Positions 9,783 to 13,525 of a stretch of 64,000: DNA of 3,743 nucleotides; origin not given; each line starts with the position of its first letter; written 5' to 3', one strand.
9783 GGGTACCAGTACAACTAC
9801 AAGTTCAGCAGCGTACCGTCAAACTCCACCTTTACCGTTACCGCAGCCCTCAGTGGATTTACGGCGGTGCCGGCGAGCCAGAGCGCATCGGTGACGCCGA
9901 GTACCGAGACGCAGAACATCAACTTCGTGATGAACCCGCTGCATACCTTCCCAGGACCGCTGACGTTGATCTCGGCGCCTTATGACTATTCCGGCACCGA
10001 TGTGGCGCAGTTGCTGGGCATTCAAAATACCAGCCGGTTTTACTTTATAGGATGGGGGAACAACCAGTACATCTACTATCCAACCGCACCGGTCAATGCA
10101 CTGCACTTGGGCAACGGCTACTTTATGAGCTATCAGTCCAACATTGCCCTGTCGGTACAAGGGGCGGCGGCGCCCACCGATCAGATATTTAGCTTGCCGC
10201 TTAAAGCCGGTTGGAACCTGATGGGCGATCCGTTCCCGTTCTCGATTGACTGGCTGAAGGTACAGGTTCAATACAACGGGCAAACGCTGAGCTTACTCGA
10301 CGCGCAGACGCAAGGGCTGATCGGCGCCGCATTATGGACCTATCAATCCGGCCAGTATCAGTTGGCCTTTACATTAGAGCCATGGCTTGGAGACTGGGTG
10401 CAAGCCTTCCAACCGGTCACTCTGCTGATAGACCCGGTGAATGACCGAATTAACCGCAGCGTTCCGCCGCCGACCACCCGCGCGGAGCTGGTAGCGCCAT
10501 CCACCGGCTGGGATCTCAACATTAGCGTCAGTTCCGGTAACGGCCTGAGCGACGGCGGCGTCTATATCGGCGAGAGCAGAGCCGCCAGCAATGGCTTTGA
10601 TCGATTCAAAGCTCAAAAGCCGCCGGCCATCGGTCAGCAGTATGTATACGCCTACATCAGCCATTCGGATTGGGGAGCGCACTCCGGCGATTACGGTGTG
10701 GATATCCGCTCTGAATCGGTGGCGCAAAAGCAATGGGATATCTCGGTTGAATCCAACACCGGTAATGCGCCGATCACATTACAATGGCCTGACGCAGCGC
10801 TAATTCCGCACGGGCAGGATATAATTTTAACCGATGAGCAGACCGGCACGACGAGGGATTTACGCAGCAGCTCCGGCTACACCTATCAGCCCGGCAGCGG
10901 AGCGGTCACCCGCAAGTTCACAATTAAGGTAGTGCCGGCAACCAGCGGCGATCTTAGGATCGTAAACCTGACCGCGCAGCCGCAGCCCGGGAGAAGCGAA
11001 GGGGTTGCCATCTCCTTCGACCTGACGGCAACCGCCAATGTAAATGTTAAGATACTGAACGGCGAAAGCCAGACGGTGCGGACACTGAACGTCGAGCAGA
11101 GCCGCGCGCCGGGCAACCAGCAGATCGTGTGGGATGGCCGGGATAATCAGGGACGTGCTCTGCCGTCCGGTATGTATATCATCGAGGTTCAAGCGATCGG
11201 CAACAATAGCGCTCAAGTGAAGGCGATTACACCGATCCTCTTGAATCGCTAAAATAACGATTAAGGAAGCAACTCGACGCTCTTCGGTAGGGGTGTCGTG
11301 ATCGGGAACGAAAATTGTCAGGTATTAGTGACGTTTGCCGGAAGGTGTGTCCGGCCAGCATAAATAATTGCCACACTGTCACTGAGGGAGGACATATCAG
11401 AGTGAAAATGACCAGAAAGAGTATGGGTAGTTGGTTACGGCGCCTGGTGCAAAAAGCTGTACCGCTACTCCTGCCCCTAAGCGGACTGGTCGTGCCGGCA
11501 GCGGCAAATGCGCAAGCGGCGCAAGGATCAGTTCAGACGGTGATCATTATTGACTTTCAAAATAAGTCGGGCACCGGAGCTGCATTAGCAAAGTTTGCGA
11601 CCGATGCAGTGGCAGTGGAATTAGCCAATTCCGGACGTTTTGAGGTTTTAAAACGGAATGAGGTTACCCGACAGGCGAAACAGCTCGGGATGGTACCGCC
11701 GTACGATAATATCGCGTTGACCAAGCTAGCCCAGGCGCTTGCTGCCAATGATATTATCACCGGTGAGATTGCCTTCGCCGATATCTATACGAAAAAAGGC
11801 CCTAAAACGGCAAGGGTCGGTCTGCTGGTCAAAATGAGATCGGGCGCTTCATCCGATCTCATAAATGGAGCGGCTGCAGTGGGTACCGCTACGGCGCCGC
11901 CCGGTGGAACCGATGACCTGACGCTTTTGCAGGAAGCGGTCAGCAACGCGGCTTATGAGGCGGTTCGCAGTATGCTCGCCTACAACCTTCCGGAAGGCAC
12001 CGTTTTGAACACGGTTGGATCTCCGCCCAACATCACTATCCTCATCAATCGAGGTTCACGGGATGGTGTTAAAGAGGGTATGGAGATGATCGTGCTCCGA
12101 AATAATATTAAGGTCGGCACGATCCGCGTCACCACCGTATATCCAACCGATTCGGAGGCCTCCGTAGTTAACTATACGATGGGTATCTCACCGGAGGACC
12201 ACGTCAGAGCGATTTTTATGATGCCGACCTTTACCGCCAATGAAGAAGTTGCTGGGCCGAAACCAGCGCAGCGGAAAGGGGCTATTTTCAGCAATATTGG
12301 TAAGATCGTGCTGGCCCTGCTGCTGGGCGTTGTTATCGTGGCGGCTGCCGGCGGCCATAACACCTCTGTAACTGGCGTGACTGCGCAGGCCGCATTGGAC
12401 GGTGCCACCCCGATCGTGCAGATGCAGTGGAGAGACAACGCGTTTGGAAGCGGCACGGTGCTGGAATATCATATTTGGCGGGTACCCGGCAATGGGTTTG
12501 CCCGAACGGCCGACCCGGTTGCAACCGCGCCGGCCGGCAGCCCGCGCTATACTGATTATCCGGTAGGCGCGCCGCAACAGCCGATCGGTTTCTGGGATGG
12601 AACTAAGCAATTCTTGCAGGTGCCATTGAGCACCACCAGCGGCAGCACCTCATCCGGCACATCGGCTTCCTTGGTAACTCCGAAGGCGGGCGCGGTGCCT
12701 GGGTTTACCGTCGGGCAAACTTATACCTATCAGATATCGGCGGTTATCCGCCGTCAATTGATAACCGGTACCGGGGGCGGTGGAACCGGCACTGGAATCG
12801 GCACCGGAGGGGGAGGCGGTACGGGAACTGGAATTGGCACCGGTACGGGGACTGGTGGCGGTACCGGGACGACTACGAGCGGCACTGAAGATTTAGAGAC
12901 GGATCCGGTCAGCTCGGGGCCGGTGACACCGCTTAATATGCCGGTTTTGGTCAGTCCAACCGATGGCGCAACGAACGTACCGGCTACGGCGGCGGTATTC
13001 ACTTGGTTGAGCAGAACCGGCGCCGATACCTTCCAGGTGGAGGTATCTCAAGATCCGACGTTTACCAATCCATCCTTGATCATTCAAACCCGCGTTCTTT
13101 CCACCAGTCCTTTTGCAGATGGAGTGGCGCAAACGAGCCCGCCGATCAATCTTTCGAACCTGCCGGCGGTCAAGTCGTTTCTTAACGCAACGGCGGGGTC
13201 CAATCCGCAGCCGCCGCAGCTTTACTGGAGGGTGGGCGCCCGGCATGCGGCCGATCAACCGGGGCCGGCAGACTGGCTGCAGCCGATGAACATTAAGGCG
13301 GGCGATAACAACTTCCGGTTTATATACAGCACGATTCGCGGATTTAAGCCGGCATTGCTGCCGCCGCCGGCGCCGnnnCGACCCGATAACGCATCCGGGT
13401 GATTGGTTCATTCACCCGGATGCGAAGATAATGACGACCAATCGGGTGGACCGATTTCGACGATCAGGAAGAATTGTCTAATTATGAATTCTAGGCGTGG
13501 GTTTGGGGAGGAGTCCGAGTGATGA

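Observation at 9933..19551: Three adjacent secreted proteins with unrelated passenger domains share a ~440-460 aa C-terminal module ending in a conserved hydrophobic-Arg terminus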

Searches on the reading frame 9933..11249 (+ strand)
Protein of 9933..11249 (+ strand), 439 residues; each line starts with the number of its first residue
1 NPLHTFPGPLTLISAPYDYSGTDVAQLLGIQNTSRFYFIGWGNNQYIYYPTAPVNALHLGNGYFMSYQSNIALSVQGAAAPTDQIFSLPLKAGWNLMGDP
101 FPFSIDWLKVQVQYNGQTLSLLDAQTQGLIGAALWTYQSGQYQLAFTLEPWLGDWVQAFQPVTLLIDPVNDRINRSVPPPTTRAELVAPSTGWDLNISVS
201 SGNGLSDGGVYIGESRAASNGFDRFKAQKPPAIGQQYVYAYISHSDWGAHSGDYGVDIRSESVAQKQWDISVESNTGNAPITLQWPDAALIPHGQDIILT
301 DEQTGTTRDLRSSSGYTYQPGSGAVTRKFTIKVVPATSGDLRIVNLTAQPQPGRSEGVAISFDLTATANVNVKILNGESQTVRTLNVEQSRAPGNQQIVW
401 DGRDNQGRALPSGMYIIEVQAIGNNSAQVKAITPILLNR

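Call 6: search_solved_structures(query=A1, max_evalue=1)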
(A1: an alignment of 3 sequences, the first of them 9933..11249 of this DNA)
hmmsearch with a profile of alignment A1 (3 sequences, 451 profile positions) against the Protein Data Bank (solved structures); distinct sequences matched with E-value up to 1: 6.
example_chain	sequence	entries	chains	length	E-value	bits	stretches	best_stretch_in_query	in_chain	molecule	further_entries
7eh9_A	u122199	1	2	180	2.7e-07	32.9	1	345-432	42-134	Basal-body rod modification protein FlgD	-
7bhq_A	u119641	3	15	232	4.7e-07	32.1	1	345-432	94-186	Basal-body rod modification protein FlgD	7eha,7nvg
3osv_A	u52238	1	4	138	0.00076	21.6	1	371-434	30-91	Flagellar basal-body rod modification protein FlgD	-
3c12_A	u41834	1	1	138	0.004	19.2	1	349-430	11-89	Flagellar protein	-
4zzf_A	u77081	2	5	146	0.057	15.4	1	381-439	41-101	Flagellar basal body rod modification protein | Basal-body rod modification protein FlgD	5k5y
4zzk_A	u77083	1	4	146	0.057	15.4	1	381-439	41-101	Basal-body rod modification protein FlgD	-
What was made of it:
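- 10953..11252 (+): W1 domain C: an FlgD_ig-type C-terminal domain ending PILLNR, followed by the stop codon. PDB FlgD hit at 2.7e-7 (call 6).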

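Call 19: predict_structure(alignment_id=A1)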
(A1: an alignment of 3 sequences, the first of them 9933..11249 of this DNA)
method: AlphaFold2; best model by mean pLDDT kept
length: 439 residues; sequences in the alignment: 3
mean_pLDDT: 51.2   pTM: 0.34
mean pLDDT of the five models: 51.2, 50.5, 50.2, 49.5, 49.2
residues with pLDDT >= 90: 4; 70-90: 110; 50-70: 77; < 50: 248
segments of 3 or more residues with pLDDT < 50: 1-115, 121-123, 128-195, 204-234, 244-264, 287-290
pLDDT, mean of each block of 10 residues (from residue 1): 35 38 40 43 40 32 37 28 36 38 37 47 49 37 33 23 21 23 23 49 45 28 29 49 42 29 51 70 60 64 80 74 73 60 73 71 83 83 80 85 86 82 75 73
secondary structure, 60 per line:
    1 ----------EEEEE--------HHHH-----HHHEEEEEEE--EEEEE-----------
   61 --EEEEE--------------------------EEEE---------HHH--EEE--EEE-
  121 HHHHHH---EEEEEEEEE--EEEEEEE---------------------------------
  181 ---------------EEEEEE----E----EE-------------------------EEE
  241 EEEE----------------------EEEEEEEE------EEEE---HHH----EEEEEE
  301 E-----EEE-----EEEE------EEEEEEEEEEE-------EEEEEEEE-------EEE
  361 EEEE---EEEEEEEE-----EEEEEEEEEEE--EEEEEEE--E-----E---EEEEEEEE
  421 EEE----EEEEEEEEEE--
elements in order: E11-15 H24-27 E36-42 E45-49 E63-67 E94-97 E112-114 E117-119 H121-126 E130-138 E141-147 E196-201 E238-244 E267-274 E281-284 E295-301 E307-309 E315-318 E325-335 E343-350 E358-364 E368-375 E381-391 E394-400 E413-423 E428-437
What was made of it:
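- Tried and rejected: The model was poor (pLDDT 51, call 19) and was replaced by a run with 64 sequences.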

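Call 35: find_homologous_proteins(query=A4, max_evalue=0.00001)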
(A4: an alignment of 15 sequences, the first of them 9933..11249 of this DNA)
Query A4 (15 sequences) (439 aa, profile of the alignment): 8 proteins with E <= 0.00001 among 8000 candidates.
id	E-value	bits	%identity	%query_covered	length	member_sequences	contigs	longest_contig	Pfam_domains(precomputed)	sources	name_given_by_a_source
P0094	3.1e-142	492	26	100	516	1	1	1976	PF13860.13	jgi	jgi:hypothetical protein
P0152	4.4e-39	152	25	41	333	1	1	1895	PF13860.13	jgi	jgi:hypothetical protein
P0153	1.2e-14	72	40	12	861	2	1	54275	PF13585.13,PF18962.8,PF13860.13,PF01436.28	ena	-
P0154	1.3e-7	49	38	14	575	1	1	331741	PF09992.15,PF13860.13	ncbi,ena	-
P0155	5.4e-7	47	41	17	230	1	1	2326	PF03963.20,PF13861.13,PF13860.13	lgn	-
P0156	1.8e-6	45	32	16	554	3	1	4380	PF22352.3,PF00801.27,PF07610.18,PF13860.13,PF22544.3,PF18911.7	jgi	-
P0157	3.3e-6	44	20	33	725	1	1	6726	PF18962.8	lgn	-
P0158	9.0e-6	43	37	17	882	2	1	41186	PF16132.12,PF13585.13,PF03160.21,PF18962.8,PF13860.13,PF05345.19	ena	-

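Call 38: search_protein_families(library=pfam, alignment_id=A4, max_evalue=1)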
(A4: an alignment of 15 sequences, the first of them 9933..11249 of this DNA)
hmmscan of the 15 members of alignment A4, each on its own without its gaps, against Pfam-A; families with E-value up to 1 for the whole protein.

A. member 1, window:9933-11249:+ (439 aa): 4 families
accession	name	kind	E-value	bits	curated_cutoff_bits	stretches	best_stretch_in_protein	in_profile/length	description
PF13860.13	FlgD_ig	-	8.6e-13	48.5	27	1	358-422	12-76/79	FlgD Ig-like domain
PF10029.15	DUF2271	-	0.0057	16.8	27.3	1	390-421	71-102/136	Predicted periplasmic protein (DUF2271)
PF18962.6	Por_Secre_tail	-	0.15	12.8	27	1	356-427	8-70/75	Secretion system C-terminal sorting domain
PF12852.13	Cupin_6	-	0.17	12.1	26.7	1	275-313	50-88/183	Cupin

B. families by the number of members that match (of 15 scanned): 39 families (the first 25 are shown)
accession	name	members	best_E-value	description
PF13860.13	FlgD_ig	15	8.6e-13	FlgD Ig-like domain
PF10029.15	DUF2271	6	6.8e-05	Predicted periplasmic protein (DUF2271)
PF04234.18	CopC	4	0.0074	CopC domain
PF13620.12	CarboxypepD_reg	2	4.9e-11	Carboxypeptidase regulatory-like domain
PF17210.9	SdrD_B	2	3e-05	SdrD B-like domain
PF07495.19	Y_Y_Y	2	0.00022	Y_Y_Y domain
PF18981.6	InlK_D3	2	0.01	Internalin K domain (D3/D4)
PF13585.12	CHU_C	2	0.011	CHU_C Type IX secretion signal domain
PF08308.17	PEGA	2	0.016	PEGA domain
PF12733.13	Cadherin-like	2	0.02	Cadherin-like beta sandwich domain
PF16967.11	TcfC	2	0.021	E-set like domain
PF01835.25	MG2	2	0.056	MG2 domain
PF13715.12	CarbopepD_reg_2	1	3.9e-05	CarboxypepD_reg-like domain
PF09430.16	EMC7_beta-sandw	1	5e-05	ER membrane protein complex subunit 7, beta-sandwich domain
PF17802.7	SpaA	1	0.00022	Prealbumin-like fold domain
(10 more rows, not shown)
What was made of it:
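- On Pfam FlgD_ig (PF13860): All 15 homologues scanned match (call 38).
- On T9SS type A sorting domain (TIGR04183 / PF18962): PF18962 gives 12.8 bits (call 38).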

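Call 48: predict_structure(alignment_id=A5)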
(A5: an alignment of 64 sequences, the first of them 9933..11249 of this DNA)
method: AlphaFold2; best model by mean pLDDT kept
length: 439 residues; sequences in the alignment: 64
mean_pLDDT: 93.6   pTM: 0.84
mean pLDDT of the five models: 93.6, 93.3, 92.8, 92.8, 92.8
residues with pLDDT >= 90: 382; 70-90: 41; 50-70: 16; < 50: 0
segments of 3 or more residues with pLDDT < 50: none
pLDDT, mean of each block of 10 residues (from residue 1): 94 98 97 96 97 97 97 97 98 98 96 98 96 94 95 98 98 69 60 94 95 95 96 95 96 97 94 95 95 93 95 94 95 86 96 88 93 97 87 93 96 97 90 94
secondary structure, 60 per line:
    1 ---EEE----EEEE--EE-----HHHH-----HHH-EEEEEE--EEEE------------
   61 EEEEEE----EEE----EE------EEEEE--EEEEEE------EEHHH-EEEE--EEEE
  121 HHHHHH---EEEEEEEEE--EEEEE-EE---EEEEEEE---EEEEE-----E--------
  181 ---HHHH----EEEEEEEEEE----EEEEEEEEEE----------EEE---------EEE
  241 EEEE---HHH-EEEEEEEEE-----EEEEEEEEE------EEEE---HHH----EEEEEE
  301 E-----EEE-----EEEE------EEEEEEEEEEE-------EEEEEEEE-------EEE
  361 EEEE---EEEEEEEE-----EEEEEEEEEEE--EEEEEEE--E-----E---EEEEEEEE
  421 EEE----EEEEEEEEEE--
elements in order: E4-6 E11-14 H24-27 E37-42 E45-48 E61-66 E71-73 E86-90 E93-98 E111-114 E117-120 H121-126 E130-138 E141-145 E152-158 E162-166 H184-187 E192-201 E206-215 E226-228 E238-244 E252-260 E266-274 E281-284 E295-301 E307-309 E315-318 E325-335 E343-350 E358-364 E368-375 E381-391 E394-400 E413-423 E428-437
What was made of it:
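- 9933..10439 (+): W1 domain A, a beta-sandwich of about 170 aa with no family assignment. AF2 strands span residues 4-166 at pLDDT above 94 (call 48).
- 10500..10952 (+): W1 domain B, a beta-sandwich of about 150 aa with no family assignment. AF2 strands span residues 192-335 (call 48).
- On Autotransporter (type V secretion): AF2 predicts three soluble beta-sandwich domains (call 48).
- The AF2 model has pLDDT 93.6 and pTM 0.84, with three all-beta domains (call 48). pTM of 0.84 indicates a packed unit (call 48).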

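Call 50: fold_search(model_id=the predicted structure, library=pdb)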
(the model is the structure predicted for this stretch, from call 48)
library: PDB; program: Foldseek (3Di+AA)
matches with E <= 10: 1233; with E <= 0.001: 84
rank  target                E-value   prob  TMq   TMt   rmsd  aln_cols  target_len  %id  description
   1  8jmw_A                7.8e-07  1.00  0.20  0.17  17.5       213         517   14  Fibril form of serine peptidase Vpr (released 2023-12-06)
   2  7ptp_A                1.3e-05  0.91  0.16  0.11  28.8       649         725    9  In-situ structure of pentameric S-layer protein (released 2021-12-15)
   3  6za2_A                4.2e-05  0.99  0.19  0.08  25.3       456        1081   13  Crystal structure of dimeric latent PorU from Porphyromonas gingivalis (released 2021-09-29)
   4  9npe_C                6.7e-05  1.00  0.17  0.11  17.6       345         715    8  Crystal structure of the inactive conformation of a glycoside hydrolase (CapGH2b) from the GH2 family in the space gro (released 2025-11-12)
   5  9npb                  7.0e-05  1.00  0.17  0.11  18.5       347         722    8  Crystal structure of the inactive conformation of a glycoside hydrolase (CapGH2b) from the GH2 family in the space group (released 2025-11-12)
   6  9npn_C                7.7e-05  1.00  0.16  0.11  15.5       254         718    9  Crystal structure of the inactive conformation of a glycoside hydrolase (CapGH2b - E465A Mutant) from the GH2 family i (released 2025-11-12)
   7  6za2_B                7.7e-05  0.98  0.20  0.08  27.0       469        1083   12  Crystal structure of dimeric latent PorU from Porphyromonas gingivalis (released 2021-09-29)
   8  2xwx_A                8.1e-05  0.99  0.18  0.21  21.0       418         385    8  Vibrio cholerae colonization factor GbpA crystal structure (released 2011-11-16)
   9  9npl_F                9.4e-05  0.99  0.17  0.11  18.3       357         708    8  Crystal structure of the inactive conformation of a glycoside hydrolase (CapGH2b - E553Q Mutant) from the GH2 family i (released 2025-11-12)
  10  9npn_F                9.9e-05  1.00  0.17  0.11  15.4       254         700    9  Crystal structure of the inactive conformation of a glycoside hydrolase (CapGH2b - E465A Mutant) from the GH2 family i (released 2025-11-12)
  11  7bj3                  9.9e-05  0.98  0.18  0.08  20.9       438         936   10  ScpA from Streptococcus pyogenes, S512A active site mutant (released 2021-05-12)
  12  7yzx_A                1.0e-04  0.99  0.19  0.09  20.0       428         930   10  ScpA from Streptococcus pyogenes, D783A mutant. (released 2022-08-31)
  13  5m11                  1.0e-04  0.98  0.22  0.15  17.9       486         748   12  Structural and functional probing of PorZ, an essential bacterial surface component of the type-IX secretion system of h (released 2016-11-09)
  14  9npe_A                1.1e-04  1.00  0.17  0.11  15.4       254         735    9  Crystal structure of the inactive conformation of a glycoside hydrolase (CapGH2b) from the GH2 family in the space gro (released 2025-11-12)
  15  9npe_F                1.1e-04  1.00  0.17  0.11  15.4       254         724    9  Crystal structure of the inactive conformation of a glycoside hydrolase (CapGH2b) from the GH2 family in the space gro (released 2025-11-12)
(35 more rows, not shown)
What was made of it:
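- Foldseek lists GH2 sugar-binding and Ig domains and GbpA among the matches (call 50).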

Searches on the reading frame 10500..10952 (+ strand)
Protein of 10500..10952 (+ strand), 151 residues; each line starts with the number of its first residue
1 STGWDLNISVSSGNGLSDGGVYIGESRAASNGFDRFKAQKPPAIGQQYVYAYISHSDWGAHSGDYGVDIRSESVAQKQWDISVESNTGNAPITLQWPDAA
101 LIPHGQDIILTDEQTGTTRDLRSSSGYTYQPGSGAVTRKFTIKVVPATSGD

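Call 59: search_solved_structures(query=A8, max_evalue=10)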
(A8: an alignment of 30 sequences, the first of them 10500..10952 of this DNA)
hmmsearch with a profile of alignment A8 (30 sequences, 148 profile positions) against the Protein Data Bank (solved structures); distinct sequences matched with E-value up to 10: 6.
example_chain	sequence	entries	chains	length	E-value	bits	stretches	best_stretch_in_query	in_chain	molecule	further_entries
8gl6_D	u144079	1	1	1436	0.11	15.7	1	89-145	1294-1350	RemA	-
8bl3_A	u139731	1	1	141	0.37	13.9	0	79-139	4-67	scIg12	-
1dj0_A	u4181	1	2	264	0.56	13.4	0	3-42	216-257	PSEUDOURIDINE SYNTHASE I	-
2nqp_A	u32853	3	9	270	0.57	13.3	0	3-42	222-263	tRNA pseudouridine synthase A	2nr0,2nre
2vtu_J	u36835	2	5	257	0.76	12.9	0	48-87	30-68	MS2 COAT PROTEIN | COAT PROTEIN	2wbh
6huy_A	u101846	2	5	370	1.6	11.9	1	79-111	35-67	Coenzyme F420-dependent N(5),N(10)-methenyltetrahydromethanopterin reductase-related prote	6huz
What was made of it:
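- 10500..10952 (+): The PDB profile search gave no hit (call 59).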

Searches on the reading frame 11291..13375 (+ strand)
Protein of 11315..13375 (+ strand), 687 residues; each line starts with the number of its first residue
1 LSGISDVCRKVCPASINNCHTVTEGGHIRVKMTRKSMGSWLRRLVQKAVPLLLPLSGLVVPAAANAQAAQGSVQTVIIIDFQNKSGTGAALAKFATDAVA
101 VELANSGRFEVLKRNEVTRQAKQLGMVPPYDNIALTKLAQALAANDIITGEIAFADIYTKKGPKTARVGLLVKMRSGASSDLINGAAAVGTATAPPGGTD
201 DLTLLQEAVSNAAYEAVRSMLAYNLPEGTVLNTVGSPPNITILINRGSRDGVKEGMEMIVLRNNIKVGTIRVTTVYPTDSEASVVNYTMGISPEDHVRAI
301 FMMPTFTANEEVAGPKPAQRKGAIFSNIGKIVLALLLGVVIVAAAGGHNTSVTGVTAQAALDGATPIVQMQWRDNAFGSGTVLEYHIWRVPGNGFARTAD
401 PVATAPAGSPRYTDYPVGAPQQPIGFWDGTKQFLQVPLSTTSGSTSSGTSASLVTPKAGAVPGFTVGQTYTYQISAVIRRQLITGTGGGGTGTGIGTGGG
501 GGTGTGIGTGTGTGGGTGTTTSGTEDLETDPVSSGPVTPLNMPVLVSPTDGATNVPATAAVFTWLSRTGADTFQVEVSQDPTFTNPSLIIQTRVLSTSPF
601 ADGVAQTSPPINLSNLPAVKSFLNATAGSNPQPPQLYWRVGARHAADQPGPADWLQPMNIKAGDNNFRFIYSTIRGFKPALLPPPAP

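Call 4: search_protein_families(library=pfam, proteins=[window:11315-13375:+], max_evalue=0.01)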
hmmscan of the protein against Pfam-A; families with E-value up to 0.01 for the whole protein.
window:11315-13375:+ (687 aa): 2 families
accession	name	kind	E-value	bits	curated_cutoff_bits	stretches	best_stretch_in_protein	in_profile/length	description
PF13036.11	LpoB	-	0.0011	19.3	22.3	1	58-154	14-112/147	Peptidoglycan-synthase activator LpoB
PF04085.20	MreC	-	0.0029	17.8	28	1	235-282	6-49/147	Rod shape-determining protein MreC, barrel core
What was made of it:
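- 11315..13378 (+): LpoB-long. Its order is: signal peptide, LpoB-like alpha/beta domain, TsaP/FlgT-like barrel, a hydrophobic segment, then fn3-like regions and a Gly-Thr repeat. The true start is probably near 11402, because 658 aa were called elsewhere. Pfam LpoB scores 19.3 bits, below its cut-off, and MreC gives a weak hit (call 4).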

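Call 5: search_protein_families(library=ncbifam, proteins=[window:11315-13375:+], max_evalue=0.1)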
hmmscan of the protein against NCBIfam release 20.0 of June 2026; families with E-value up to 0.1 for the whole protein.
window:11315-13375:+ (687 aa): 2 families
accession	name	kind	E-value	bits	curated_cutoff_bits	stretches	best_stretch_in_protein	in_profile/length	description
TIGR02722.1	lp_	equivalog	0.016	15.2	110.55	1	56-153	54-151/189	penicillin-binding protein activator LpoB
NF010532.0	PRK13922.9-3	equivalog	0.079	12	243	0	218-260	101-143/280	rod shape-determining protein MreC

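Call 89: search_solved_structures(query=A12, max_evalue=10)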
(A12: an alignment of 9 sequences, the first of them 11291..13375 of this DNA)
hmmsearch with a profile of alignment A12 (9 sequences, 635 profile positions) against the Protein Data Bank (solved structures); distinct sequences matched with E-value up to 10: 5.
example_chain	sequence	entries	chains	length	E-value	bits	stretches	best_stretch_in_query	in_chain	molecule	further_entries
4q6l_A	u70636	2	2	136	0.00019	23.3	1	65-144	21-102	Penicillin-binding protein activator LpoB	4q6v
4q6z_A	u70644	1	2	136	0.0002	23.2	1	68-142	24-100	Penicillin-binding protein activator LpoB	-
2mii_A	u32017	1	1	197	0.00048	21.9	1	68-142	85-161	Penicillin-binding protein activator LpoB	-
3jc8_Ta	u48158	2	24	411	0.012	17.3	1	220-287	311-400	LysM domain protein | TsaP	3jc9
3mpc_A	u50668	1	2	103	0.39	12.3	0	512-533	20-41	Fn3-like protein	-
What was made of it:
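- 11315..13378 (+): The PDB profile search hits LpoB at 2e-4 and TsaP at 0.012 (call 89).
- On LpoB (for the two small neighbours): The profile search against PDB hits LpoB at 2e-4 (call 89).
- LpoB-long resembles LpoB (2e-4) and the ring-forming TsaP (0.012) (call 89).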
